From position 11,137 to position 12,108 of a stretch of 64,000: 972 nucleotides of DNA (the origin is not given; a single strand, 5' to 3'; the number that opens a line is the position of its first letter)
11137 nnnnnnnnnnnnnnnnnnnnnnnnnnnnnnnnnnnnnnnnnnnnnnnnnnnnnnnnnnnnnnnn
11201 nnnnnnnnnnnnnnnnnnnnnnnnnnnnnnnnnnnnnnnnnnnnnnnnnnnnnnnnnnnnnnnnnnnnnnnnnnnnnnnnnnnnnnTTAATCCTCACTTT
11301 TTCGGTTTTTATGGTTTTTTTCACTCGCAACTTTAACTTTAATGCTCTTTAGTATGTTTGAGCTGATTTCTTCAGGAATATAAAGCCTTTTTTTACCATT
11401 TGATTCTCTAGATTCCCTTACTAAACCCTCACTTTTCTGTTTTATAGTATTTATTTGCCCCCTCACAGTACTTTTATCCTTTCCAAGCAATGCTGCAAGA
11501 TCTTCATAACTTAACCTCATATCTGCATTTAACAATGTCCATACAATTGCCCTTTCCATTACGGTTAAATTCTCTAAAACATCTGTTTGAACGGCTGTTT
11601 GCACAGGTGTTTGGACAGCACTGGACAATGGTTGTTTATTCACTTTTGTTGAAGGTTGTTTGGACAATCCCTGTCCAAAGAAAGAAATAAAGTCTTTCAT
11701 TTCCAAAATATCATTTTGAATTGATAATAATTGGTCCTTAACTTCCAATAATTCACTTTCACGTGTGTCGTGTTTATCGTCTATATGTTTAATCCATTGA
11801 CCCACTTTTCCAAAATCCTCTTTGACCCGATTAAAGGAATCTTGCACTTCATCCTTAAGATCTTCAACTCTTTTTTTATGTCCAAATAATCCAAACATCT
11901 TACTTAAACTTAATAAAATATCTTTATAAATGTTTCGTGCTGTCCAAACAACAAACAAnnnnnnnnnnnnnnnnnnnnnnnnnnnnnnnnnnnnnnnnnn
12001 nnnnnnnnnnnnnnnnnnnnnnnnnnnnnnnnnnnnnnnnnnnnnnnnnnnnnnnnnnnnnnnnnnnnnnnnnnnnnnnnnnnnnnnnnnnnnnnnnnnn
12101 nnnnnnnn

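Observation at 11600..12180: Iteron-like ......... array in front of and inside a coiled-coil/wHTH gene, with a paralog nearby: a possible plasmid-type Rep or partition module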

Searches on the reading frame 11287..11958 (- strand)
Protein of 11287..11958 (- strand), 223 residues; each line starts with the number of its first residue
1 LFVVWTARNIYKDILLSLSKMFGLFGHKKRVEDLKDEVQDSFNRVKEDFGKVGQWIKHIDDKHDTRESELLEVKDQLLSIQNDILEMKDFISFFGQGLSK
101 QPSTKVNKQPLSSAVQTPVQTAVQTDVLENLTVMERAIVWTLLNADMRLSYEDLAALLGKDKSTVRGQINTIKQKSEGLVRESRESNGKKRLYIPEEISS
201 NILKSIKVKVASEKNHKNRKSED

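Call 4: search_protein_families(library=pfam, proteins=[window:11287-11958:-], max_evalue=0.1)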
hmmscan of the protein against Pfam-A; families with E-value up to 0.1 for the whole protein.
window:11287-11958:- (223 aa): 11 families
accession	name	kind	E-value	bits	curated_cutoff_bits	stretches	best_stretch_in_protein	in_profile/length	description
PF13551.12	HTH_29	-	0.0032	18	28.1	1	142-196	5-61/64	Winged helix-turn helix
PF17762.8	HTH_ParB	-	0.013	16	22.6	1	129-170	1-42/102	ParB HTH domain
PF13404.12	HTH_AsnC-type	-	0.021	15.1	27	1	142-166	11-35/42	AsnC-type helix-turn-helix domain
PF21552.3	TFC3_eWH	-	0.024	15.2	27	1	161-204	43-85/91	Transcription factor tau 138 kDa subunit, extended winged helix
PF11994.14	DUF3489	-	0.025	15.1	29.5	1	141-193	14-66/68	Protein of unknown function (DUF3489)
PF22194.2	F-93_WHD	-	0.034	14.6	28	1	169-196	32-60/62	F-93, winged-helix domain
PF08279.18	HTH_11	-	0.04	14.2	25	0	136-174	3-41/55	HTH domain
PF13730.12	HTH_36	-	0.05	13.9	25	0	135-175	7-52/55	Helix-turn-helix domain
PF13936.12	HTH_38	-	0.055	13.7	27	0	131-165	5-37/44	Helix-turn-helix domain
PF13384.12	HTH_23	-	0.064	13.6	24.6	0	135-172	6-41/50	Homeodomain-like domain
PF10255.15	Paf67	-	0.079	12.4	27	1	146-218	314-385/397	RNA polymerase I-associated factor PAF67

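Call 9: find_homologous_proteins(query=window:11287-11898:-)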
Query window:11287-11898:- (203 aa): 1578 proteins with E <= 0.001 among 1675 candidates; the best 120 are listed.
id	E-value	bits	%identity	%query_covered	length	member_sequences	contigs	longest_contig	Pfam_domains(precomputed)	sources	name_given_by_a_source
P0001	3.7e-124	430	100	100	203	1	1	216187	-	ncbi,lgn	-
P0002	8.3e-116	402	94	100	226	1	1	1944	-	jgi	jgi:predicted transcriptional regulator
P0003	2.8e-113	394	91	100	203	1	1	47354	-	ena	-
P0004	1.4e-107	376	87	100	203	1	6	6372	-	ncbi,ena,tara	tara:strand:+ start:502 stop:1113 length:612 start_codon:yes stop_codon:yes gene_type:complete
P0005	5.5e-106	370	85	100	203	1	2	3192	-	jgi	jgi:predicted transcriptional regulator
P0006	1.8e-96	339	78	100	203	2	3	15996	-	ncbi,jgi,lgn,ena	-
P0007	3.0e-91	322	86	86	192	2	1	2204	-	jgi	-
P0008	4.1e-86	306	69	100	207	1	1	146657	-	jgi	jgi:hypothetical protein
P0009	4.9e-86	305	71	100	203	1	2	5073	-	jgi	jgi:hypothetical protein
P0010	7.7e-86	305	72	89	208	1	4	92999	-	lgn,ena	-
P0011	2.3e-85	303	72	89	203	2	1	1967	-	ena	-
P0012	4.2e-85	302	69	100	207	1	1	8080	-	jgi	-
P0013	8.3e-85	301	69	99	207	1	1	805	-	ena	-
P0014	1.8e-84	300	68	100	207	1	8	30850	-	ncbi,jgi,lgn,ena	-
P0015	2.3e-84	300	73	89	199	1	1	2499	-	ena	-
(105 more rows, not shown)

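Call 13: find_related_loci(query=A1, collection=genome_contigs, flank=6000)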
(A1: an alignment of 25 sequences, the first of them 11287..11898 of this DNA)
Query A1 (203 aa) in genome_contigs; peptide patterns used: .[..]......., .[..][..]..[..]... (x = any residue, [..] = any of these).
214 stretches matched a pattern; 196 encode a relative of the query (tblastn E <= 1e-3); the best 80 are kept; 80 distinct loci.
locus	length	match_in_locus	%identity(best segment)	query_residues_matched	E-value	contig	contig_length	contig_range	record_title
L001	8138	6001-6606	78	1-202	1e-104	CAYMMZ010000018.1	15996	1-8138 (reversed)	MAG TPA_asm: Candidatus Woesearchaeota archaeon isolate binchicken_co46_821 genome assembly, contig: NODE_6865_length_15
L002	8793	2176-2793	68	1-202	7e-93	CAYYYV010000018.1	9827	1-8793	MAG TPA_asm: Candidatus Woesearchaeota archaeon isolate binchicken_co51_34 genome assembly, contig: NODE_2646_length_982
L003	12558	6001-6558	74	1-182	2e-89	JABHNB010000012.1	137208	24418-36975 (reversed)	MAG: archaeon isolate SI037S2_bin81 k141_337966, whole genome shotgun sequence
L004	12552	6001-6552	73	1-180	3e-89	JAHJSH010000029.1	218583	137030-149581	MAG: Nanoarchaeota archaeon isolate OS_PC_MetaG.mb.194 OS_PC_MetaG.mb.194_k141_625832, whole genome shotgun sequence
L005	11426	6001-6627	67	1-202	8e-88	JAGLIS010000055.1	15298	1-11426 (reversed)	MAG: Candidatus Pacearchaeota archaeon isolate RS_3_14 ROV157_3.bin.14.fa_55, whole genome shotgun sequence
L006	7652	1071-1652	69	1-190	6e-87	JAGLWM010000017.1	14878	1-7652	MAG: Candidatus Pacearchaeota archaeon isolate RS_12_23 ZL285.bin.23.fa_17, whole genome shotgun sequence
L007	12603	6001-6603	65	1-197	4e-87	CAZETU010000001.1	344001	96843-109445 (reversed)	MAG TPA_asm: Candidatus Woesearchaeota archaeon isolate binchicken_co243_217 genome assembly, contig: NODE_3_length_3440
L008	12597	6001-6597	65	1-195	2e-85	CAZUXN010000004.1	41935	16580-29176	MAG TPA_asm: Candidatus Woesearchaeota archaeon isolate binchicken_co100_289 genome assembly, contig: NODE_1275_length_4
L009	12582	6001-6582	68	1-190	1e-83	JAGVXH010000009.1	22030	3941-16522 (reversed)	Candidatus Pacearchaeota archaeon isolate RIFOXYB2_FULL_43_25 rifoxyb2_full_scaffold_831, whole genome shotgun sequence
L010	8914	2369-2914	68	1-178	4e-83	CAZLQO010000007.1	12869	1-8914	MAG TPA_asm: Candidatus Woesearchaeota archaeon isolate SRP178699_co1_15 genome assembly, contig: NODE_6484_length_12869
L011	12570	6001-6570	67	1-186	6e-83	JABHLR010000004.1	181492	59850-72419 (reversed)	MAG: archaeon isolate SI037S2_bin49 k141_650886, whole genome shotgun sequence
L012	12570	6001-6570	67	1-190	8e-83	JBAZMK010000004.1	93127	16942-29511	MAG: Candidatus Pacearchaeota archaeon isolate SO_2017_LW4_40 scaffold_738_c1_LW137-91_2017, whole genome shotgun sequen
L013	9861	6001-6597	61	1-195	8e-83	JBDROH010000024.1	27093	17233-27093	MAG: archaeon isolate MEGAHIT-group-1.942 k141_13135141, whole genome shotgun sequence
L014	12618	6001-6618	65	1-202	4e-82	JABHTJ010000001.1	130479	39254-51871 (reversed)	MAG: archaeon isolate SI039_bin59 k141_2204980, whole genome shotgun sequence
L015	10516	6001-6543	69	1-177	8e-82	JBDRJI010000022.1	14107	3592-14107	MAG: archaeon isolate MEGAHIT-group-1.64 k141_13414949, whole genome shotgun sequence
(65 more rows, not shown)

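Call 30: predict_structure(alignment_id=A1)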
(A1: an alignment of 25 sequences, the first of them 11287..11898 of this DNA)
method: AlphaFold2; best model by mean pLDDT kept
length: 203 residues; sequences in the alignment: 25
mean_pLDDT: 67.9   pTM: 0.42
mean pLDDT of the five models: 67.9, 67.9, 66.3, 65.0, 58.6
residues with pLDDT >= 90: 35; 70-90: 76; 50-70: 43; < 50: 49
segments of 3 or more residues with pLDDT < 50: 1-3, 78-105, 187-203
pLDDT, mean of each block of 10 residues (from residue 1): 55 74 71 68 63 73 71 53 37 34 56 86 88 90 94 90 89 88 54 34 36
secondary structure, 60 per line:
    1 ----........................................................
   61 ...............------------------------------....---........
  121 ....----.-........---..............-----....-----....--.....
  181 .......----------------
elements in order: H5-75 H106-109 H113-124 H131-138 H142-155 E161-164 E170-173 H176-187
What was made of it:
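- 11287..11898 (-): Gene 'CC1' (203 aa): N-terminal 70-residue helix, disordered linker (residues 76-105), C-terminal wHTH. The true start is ATG 11898. AlphaFold2 model: H5-75, pLDDT below 50 at 78-105, wHTH pLDDT about 90 (call 30).
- On MarR/Lrs14-like wHTH transcription regulators: AlphaFold2 wHTH at 106-187 with pLDDT about 90 (call 30).
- The linker is predicted disordered (pLDDT below 50, call 30), so a structural constraint on the protein is unlikely.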

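Call 32: search_solved_structures(query=A1, max_evalue=1)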
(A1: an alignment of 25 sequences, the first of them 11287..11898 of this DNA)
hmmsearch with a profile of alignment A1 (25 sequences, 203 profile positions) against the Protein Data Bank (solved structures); distinct sequences matched with E-value up to 1: 13.
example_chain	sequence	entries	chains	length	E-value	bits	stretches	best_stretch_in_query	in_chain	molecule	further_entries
8tqk_A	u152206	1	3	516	0.0014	21.7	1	21-71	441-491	Fusion glycoprotein F0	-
6mjz_A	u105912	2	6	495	0.0042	20.1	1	21-71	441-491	Fusion glycoprotein F0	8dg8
8v5k_A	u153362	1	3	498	0.019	17.9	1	21-72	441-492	Fusion glycoprotein F0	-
8v62_A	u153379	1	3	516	0.024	17.6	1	21-72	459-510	Fusion glycoprotein F0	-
6w08_A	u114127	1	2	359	0.028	17.4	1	14-83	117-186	Motility Associated Killing Factor E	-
6tao_A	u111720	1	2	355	0.032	17.2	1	14-83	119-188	Non-hemolytic enterotoxin lytic component L1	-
2yo3_A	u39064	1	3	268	0.21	14.5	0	13-72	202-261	GENERAL CONTROL PROTEIN GCN4, PUTATIVE INNER MEMBRANE PROTEIN, GENERAL CONTROL PROTEIN GCN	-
6y93_A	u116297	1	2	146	0.31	14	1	113-181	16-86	Nucleoid occlusion protein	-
3wpa_A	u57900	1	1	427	0.33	13.9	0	46-133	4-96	Trimeric autotransporter adhesin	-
9bqr_A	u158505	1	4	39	0.35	13.8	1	38-68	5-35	K6E/E8K Double Mutant of Cu-4SCC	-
6hms_A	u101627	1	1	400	0.54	13.2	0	141-182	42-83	DNA polymerase II small subunit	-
6hmf_A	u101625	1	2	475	0.8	12.6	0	141-182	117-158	DNA polymerase II small subunit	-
5ihe_A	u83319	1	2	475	0.8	12.6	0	141-182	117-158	DNA polymerase II small subunit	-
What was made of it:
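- A weak Noc match appears in the PDB profile search, E = 0.31 (call 32).
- Tried and rejected: A PDB sequence-profile search gave only coiled-coil noise and a non-significant Noc match (call 32).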

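Call 33: fold_search(model_id=the predicted structure, library=pdb)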
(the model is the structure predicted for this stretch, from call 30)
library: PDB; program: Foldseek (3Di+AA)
matches with E <= 10: 1556; with E <= 0.001: 7
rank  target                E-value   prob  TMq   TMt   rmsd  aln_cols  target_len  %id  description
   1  4zzl_A                3.1e-04  1.00  0.31  0.42   9.0       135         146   16  MexR R21W derepressor mutant causing multidrug resistance in P. aeruginosa by mexAB-oprM efflux pump expression (released 2016-07-27)
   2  6cmv_C                4.5e-04  1.00  0.31  0.55   4.8        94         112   22  Crystal structure of Archaeal Biofilm Regulator (AbfR2) from Sulfolobus acidocaldarius (released 2018-11-14)
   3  9u7b_A                4.8e-04  1.00  0.37  0.50   8.8       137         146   18  Crystal structure of Rv0042c (released 2026-03-25)
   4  3eco_A                6.7e-04  1.00  0.32  0.46   5.2        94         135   17  Crystal structure of MepR, a transcription regulator of the Staphylococcus aureus multidrug efflux pump MepA (released 2009-02-10)
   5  5yhz                  6.7e-04  1.00  0.29  0.40  11.0       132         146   14  Structure of Lactococcus lactis ZitR, E41A mutant (released 2017-12-06)
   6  3fm5_D                9.8e-04  1.00  0.34  0.48   2.8        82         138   18  X-ray crystal structure of transcriptional regulator (MarR family) from Rhodococcus sp. RHA1 (released 2009-02-03)
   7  7cte_B                9.8e-04  1.00  0.33  0.23   8.6       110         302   21  Human Origin Recognition Complex, ORC2-5 (released 2021-01-06)
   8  6j05_A                1.2e-03  1.00  0.32  0.59   6.9       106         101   16  Structures of two ArsR As(III)-responsive repressors: implications for the mechanism of derepression (released 2019-07-03)
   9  6cmv_B                1.3e-03  1.00  0.31  0.54   4.9        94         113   22  Crystal structure of Archaeal Biofilm Regulator (AbfR2) from Sulfolobus acidocaldarius (released 2018-11-14)
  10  4fht_B                1.3e-03  1.00  0.30  0.42   4.5        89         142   20  Crystal Structure of the PcaV transcriptional regulator from Streptomyces coelicolor in complex with its natural ligan (released 2013-04-24)
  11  5ffx_A                1.4e-03  1.00  0.31  0.44   4.1        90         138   14  S. aureus MepR G34K Mutant (released 2016-12-21)
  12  3bdd_A                1.4e-03  1.00  0.30  0.42   4.9        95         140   17  CRYSTAL STRUCTURE OF A PUTATIVE MULTIPLE ANTIBIOTIC-RESISTANCE REPRESSOR (SSU05_1136) FROM STREPTOCOCCUS SUIS 89/1591  (released 2007-12-04)
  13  5yhy                  1.4e-03  1.00  0.32  0.43  10.0       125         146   14  Structure of Lactococcus lactis ZitR, C30S mutant (released 2017-12-06)
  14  4fht_A                1.5e-03  1.00  0.31  0.44   2.1        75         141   21  Crystal Structure of the PcaV transcriptional regulator from Streptomyces coelicolor in complex with its natural ligan (released 2013-04-24)
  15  3gfi_A                1.5e-03  1.00  0.33  0.45   2.6        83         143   19  Crystal structure of ST1710 complexed with its promoter DNA (released 2009-08-25)
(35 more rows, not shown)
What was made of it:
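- On MarR/Lrs14-like wHTH transcription regulators: Foldseek matches to MarR, AbfR2 and ArsR (call 33).
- Closest known: Archaeal MarR/Lrs14-type wHTH autoregulators. Same: Winged-helix fold: Foldseek hits to MexR, AbfR2, MepR and ST1710 at E of about 3e-4 to 2e-3 (call 33).
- The wHTH fold resembles MarR/Lrs14/ArsR regulators (call 33). The best fold matches are MarR-type regulators (call 33).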

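Call 37: search_protein_families(library=ncbifam, proteins=[window:11287-11898:-], max_evalue=0.01)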
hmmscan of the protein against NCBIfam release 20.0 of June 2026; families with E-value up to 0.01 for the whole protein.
window:11287-11898:- (203 aa): 2 families
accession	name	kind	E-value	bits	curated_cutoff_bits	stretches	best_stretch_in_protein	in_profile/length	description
NF053606.1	Sta1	subfamily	0.0014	18.7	80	1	111-173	18-81/100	Sta1 family transcriptional regulator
TIGR02937.1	sigma70-ECF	superfamily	0.0017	18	42.9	1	65-155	96-160/165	sigma-70 family RNA polymerase sigma factor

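Call 38: search_protein_families(library=phrogs, proteins=[window:11287-11898:-], max_evalue=0.01)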
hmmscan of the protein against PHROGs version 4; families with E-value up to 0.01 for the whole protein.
window:11287-11898:- (203 aa): 0 families
